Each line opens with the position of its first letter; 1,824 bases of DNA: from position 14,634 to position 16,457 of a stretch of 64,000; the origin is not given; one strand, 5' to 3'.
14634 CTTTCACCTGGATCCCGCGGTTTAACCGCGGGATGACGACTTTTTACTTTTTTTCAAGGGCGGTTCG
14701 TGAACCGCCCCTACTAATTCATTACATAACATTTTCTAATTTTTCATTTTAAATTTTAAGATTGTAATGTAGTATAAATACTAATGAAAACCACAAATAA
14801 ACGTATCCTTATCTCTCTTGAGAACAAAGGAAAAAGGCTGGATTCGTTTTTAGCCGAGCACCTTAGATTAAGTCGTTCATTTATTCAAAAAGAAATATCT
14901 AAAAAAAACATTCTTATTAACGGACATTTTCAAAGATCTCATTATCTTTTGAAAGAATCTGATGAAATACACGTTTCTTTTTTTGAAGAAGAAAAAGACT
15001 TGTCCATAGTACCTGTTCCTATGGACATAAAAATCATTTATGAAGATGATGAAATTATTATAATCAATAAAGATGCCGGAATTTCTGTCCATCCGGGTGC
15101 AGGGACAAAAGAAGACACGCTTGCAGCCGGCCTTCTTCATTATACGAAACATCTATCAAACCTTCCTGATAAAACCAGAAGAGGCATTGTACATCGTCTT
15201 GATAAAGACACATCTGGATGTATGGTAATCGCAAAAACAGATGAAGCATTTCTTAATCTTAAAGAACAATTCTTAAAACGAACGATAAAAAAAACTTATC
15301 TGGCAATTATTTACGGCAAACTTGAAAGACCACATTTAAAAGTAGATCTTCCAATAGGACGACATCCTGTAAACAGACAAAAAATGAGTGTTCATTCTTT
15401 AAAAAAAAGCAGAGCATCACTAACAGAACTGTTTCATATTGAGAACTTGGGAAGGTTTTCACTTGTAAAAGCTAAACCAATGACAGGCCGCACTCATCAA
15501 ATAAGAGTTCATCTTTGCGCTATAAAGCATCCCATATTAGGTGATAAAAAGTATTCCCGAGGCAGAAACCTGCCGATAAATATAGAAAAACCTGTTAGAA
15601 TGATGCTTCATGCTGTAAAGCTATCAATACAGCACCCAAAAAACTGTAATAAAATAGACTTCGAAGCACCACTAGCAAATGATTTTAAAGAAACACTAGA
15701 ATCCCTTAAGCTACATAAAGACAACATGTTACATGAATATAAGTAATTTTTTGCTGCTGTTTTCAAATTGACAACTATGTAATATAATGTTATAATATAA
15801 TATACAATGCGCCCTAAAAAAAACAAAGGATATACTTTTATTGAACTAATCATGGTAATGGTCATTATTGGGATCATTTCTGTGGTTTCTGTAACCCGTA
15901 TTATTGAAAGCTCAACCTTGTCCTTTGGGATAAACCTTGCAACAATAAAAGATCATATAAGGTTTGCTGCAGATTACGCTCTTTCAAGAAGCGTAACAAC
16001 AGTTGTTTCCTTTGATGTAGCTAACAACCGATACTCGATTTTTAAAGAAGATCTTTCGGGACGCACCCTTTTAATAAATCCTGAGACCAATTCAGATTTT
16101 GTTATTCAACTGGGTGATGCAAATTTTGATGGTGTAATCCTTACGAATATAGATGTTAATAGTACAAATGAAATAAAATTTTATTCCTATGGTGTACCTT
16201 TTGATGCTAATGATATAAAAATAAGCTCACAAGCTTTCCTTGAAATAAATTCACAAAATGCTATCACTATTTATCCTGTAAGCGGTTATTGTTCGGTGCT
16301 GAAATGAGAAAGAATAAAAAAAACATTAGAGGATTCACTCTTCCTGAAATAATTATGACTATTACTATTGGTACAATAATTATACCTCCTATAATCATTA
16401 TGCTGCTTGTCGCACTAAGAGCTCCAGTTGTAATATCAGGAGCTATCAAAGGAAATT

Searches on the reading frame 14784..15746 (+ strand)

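Call 34: search_protein_families(library=pfam, proteins=[window:14784-15746:+], max_evalue=0.0001)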
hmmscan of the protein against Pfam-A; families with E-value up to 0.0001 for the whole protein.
window:14784-15746:+ (320 aa): 2 families
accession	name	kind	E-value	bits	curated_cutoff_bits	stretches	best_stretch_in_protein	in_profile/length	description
PF00849.27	PseudoU_synth_2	-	4.5e-28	98.8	26.8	1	91-244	2-150/152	RNA pseudouridylate synthase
PF01479.30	S4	-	5.9e-05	23.2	22.8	1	18-62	2-48/48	S4 domain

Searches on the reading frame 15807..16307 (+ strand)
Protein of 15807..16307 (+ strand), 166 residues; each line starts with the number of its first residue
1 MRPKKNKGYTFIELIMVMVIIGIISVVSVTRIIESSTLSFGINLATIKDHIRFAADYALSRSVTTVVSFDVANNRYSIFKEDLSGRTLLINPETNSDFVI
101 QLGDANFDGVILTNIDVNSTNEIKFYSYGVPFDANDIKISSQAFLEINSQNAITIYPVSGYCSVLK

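Call 34: search_protein_families(library=pfam, proteins=[window:15807-16307:+], max_evalue=0.0001)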
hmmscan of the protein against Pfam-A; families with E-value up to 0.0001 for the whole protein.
window:15807-16307:+ (166 aa): 1 family
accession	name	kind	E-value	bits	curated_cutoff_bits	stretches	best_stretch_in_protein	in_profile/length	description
PF07963.17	N_methyl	-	8.7e-07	28.7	21.2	1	4-27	2-25/27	Prokaryotic N-terminal methylation motif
